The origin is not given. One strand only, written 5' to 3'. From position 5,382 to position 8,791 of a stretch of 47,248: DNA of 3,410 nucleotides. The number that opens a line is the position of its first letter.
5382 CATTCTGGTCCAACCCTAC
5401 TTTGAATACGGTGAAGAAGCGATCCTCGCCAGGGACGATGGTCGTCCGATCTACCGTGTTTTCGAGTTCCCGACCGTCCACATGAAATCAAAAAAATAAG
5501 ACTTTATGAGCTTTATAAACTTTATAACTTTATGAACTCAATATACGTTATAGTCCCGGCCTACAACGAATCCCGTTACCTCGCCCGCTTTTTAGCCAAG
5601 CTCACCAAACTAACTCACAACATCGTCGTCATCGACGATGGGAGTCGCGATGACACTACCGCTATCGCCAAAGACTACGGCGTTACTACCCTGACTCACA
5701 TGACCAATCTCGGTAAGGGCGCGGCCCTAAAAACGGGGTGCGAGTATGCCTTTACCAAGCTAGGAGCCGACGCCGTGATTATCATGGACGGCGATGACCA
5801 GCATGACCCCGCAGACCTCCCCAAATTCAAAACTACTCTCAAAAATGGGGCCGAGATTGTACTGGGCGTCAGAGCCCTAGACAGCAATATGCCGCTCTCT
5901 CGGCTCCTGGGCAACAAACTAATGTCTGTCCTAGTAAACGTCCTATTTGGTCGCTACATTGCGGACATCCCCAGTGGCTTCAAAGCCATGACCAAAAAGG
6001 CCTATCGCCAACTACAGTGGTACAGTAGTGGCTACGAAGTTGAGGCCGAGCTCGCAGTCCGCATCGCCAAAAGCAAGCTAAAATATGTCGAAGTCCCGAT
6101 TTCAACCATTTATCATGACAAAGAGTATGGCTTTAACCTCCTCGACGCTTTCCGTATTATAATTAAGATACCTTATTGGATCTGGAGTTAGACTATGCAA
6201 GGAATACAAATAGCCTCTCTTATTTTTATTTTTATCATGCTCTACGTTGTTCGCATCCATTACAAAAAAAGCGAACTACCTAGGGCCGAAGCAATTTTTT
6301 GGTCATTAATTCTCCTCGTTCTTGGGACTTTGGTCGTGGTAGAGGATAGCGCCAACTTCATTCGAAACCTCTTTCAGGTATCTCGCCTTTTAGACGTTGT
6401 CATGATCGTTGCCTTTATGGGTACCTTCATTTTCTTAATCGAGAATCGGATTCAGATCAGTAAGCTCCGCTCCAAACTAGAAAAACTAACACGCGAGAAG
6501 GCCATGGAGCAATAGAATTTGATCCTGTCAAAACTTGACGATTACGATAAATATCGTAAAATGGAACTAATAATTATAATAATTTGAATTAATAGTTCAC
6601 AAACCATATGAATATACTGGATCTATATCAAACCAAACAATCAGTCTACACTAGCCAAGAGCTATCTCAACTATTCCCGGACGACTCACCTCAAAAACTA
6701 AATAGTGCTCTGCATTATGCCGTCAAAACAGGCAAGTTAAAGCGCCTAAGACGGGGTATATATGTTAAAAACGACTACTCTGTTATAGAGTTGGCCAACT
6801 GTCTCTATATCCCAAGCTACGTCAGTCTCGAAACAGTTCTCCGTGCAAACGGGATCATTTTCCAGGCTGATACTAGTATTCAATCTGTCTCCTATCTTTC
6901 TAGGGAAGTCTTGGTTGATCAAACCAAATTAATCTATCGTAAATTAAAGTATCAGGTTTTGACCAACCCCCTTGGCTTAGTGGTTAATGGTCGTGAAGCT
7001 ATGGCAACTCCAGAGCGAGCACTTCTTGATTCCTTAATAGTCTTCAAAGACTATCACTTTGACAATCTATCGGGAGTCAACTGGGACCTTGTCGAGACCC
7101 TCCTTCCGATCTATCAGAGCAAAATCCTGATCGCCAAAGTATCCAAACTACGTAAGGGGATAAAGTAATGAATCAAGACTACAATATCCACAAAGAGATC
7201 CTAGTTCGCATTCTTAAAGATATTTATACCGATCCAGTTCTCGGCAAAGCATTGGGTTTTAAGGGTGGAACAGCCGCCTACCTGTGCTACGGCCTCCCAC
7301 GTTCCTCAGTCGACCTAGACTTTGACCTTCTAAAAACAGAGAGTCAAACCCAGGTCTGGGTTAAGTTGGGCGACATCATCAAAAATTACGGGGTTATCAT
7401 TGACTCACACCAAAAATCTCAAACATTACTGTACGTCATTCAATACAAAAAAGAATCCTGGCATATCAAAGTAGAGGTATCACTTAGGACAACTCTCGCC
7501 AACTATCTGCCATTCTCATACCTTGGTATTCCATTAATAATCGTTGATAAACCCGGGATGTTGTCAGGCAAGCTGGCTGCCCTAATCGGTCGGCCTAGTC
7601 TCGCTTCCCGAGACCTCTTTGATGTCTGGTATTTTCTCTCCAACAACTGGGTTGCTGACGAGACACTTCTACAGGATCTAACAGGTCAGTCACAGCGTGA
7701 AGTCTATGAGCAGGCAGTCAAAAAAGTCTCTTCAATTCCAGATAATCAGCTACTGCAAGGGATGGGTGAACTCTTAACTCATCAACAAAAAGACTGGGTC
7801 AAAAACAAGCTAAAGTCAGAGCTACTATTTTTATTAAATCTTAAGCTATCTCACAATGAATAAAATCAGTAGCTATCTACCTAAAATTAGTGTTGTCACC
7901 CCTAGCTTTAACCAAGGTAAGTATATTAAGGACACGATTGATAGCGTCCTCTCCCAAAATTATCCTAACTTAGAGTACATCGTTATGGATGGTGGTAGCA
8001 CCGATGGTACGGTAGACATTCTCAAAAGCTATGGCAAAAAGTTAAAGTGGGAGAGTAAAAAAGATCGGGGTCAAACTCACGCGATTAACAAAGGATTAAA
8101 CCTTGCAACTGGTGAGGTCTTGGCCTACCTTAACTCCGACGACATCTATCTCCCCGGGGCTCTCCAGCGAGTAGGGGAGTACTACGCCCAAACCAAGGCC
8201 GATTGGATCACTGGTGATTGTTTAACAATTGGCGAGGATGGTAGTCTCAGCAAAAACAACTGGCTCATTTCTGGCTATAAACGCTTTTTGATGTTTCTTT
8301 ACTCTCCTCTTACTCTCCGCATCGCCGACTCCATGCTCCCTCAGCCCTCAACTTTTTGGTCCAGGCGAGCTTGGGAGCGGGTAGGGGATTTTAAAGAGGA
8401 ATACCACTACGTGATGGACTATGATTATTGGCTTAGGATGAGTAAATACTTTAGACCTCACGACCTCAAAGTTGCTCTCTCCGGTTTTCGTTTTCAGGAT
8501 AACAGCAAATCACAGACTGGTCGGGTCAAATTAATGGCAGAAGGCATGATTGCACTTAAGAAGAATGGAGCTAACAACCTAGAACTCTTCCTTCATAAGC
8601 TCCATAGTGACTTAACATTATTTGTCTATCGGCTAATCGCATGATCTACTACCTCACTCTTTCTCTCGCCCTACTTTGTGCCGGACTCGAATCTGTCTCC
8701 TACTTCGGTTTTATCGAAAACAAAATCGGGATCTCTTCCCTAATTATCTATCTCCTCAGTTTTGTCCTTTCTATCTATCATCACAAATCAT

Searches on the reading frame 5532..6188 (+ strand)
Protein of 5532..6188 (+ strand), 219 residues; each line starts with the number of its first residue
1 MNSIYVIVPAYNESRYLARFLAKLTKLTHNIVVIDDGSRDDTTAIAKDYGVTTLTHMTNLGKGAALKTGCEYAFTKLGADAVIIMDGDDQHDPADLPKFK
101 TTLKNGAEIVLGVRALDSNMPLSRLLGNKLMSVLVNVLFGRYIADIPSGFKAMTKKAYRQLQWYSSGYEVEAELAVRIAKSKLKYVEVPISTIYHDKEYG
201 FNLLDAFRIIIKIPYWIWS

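Call 13: search_protein_families(library=pfam, proteins=[window:5532-6188:+], max_evalue=0.0001)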
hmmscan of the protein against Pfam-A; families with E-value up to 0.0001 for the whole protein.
window:5532-6188:+ (219 aa): 2 families
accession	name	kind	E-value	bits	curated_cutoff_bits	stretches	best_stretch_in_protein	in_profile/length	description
PF00535.33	Glycos_transf_2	-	2.9e-26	92.8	23.3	1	6-159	2-165/168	Glycosyl transferase family 2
PF13641.12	Glyco_tranf_2_3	-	2.1e-07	31.6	27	1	4-116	3-125/230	Glycosyltransferase like family 2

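Call 64: search_protein_families(library=ncbifam, proteins=[window:5532-6188:+], max_evalue=0.00001)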
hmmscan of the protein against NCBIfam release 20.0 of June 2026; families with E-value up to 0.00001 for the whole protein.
window:5532-6188:+ (219 aa): 12 families
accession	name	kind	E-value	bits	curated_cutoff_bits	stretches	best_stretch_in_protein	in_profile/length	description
TIGR04182.1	glyco_TIGR04182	equivalog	2.3e-32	112.6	325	1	4-193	2-191/293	S-layer glycoprotein N-glycosyltransferase AglJ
NF058614.1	PPMAGASynPpgS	equivalog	5.8e-29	101.1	370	1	4-209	2-215/226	polyprenyl-phospho-N-acetylgalactosaminyl synthase PpgS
NF041391.1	DPhHxTase_Halo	equivalog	1.3e-18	66.8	375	1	10-207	3-195/213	dolichyl-phosphate hexose transferase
NF047588.1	GlcsyltransPgfSStrep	equivalog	4.8e-16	58.9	500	1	6-161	5-167/308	glycosyltransferase PgfS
TIGR04283.1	glyco_like_mftF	equivalog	8.6e-11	41.8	182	1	6-74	3-72/221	TIGR04283 family arsenosugar biosynthesis glycosyltransferase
NF041875.1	EPS_EpsD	equivalog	6.6e-10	38.9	370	1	6-198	3-209/325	exopolysaccharide biosynthesis glycosyltransferase EpsD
NF007986.1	PRK10714.1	equivalog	9.2e-10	38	529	1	3-155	7-166/316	undecaprenyl-phosphate 4-deoxy-4-formamido-L-arabinose transferase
TIGR03937.1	PgaC_IcaA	equivalog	4.2e-09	35.9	422.3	1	2-89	45-136/407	poly-beta-1,6-N-acetyl-D-glucosamine synthase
NF041865.1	EpsU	equivalog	9.7e-09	34.7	700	1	5-110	42-154/394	exopolysaccharide biosynthesis GT2 family glycosyltransferase EpsU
TIGR03965.1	mycofact_glyco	equivalog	3.4e-08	32.8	280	1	2-77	74-157/467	mycofactocin biosynthesis glycosyltransferase MftF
NF007482.0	PRK10073.1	equivalog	8.4e-07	28.3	423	1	2-93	6-100/334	glycosyltransferase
NF010496.0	PRK13915.1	equivalog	3.3e-06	26.4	262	1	3-65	32-107/307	glucosyl-3-phosphoglycerate synthase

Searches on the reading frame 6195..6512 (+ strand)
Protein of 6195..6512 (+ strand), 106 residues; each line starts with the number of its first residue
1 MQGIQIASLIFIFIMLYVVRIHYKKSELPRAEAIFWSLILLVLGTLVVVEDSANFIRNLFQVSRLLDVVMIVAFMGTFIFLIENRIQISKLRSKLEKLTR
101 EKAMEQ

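Call 69: search_protein_families(library=pfam, proteins=[window:6195-6512:+], max_evalue=10)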
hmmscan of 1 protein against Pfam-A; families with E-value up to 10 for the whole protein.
window:6195-6512:+ (106 aa): 7 families
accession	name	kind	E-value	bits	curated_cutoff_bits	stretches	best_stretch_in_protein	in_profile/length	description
PF10066.14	DUF2304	-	7.7e-14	52.3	25.5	1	4-105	2-103/106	Uncharacterized conserved protein (DUF2304)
PF07444.16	Ycf66_N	-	0.014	16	22.3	1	9-77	7-71/76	Ycf66 protein N-terminus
PF09586.16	YfhO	-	0.014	14.2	28.5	1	5-96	369-454/835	Bacterial membrane protein YfhO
PF06305.16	LapA_dom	-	0.055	13.8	28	1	71-102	32-63/64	Lipopolysaccharide assembly protein A domain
PF01616.22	Orbi_NS3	-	0.11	12.6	27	1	30-102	83-158/179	Orbivirus NS3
PF25323.1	6TM_PilS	-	0.11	12.6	27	1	9-75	27-95/189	PilS-like transmembrane domain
PF04955.18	HupE_UreJ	-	0.15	12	23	1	7-54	57-103/179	HupE / UreJ protein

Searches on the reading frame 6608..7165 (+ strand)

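Call 13: search_protein_families(library=pfam, proteins=[window:6608-7165:+], max_evalue=0.0001)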
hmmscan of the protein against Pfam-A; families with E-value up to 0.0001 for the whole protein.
window:6608-7165:+ (186 aa): 0 families

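Call 66: search_protein_families(library=pfam, proteins=[window:6608-7165:+], max_evalue=5)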
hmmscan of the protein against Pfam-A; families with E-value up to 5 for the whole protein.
window:6608-7165:+ (186 aa): 1 family
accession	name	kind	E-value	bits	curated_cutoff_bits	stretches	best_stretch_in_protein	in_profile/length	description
PF13338.12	AbiEi_4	-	0.00045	20.7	25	1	34-53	28-47/49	Transcriptional regulator, AbiEi antitoxin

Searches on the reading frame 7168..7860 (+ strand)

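Call 13: search_protein_families(library=pfam, proteins=[window:7168-7860:+], max_evalue=0.0001)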
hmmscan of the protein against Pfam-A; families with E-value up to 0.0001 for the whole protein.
window:7168-7860:+ (231 aa): 1 family
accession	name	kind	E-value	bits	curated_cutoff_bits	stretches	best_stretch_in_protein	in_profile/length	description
PF08843.17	AbiEii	-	1.9e-17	64.4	22.5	1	14-184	1-192/238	Nucleotidyl transferase AbiEii toxin, Type IV TA system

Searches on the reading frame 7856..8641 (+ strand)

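Call 13: search_protein_families(library=pfam, proteins=[window:7856-8641:+], max_evalue=0.0001)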
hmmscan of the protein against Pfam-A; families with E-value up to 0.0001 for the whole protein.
window:7856-8641:+ (262 aa): 3 families
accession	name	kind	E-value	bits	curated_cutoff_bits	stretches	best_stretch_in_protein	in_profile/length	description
PF00535.33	Glycos_transf_2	-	3.4e-29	102.4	23.3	1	12-143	1-132/168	Glycosyl transferase family 2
PF13641.12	Glyco_tranf_2_3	-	5.6e-12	46.6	27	1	9-202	1-197/230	Glycosyltransferase like family 2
PF10111.15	Glyco_tranf_2_2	-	1.5e-10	41.5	27.3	1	20-103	11-99/276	Glycosyltransferase like family 2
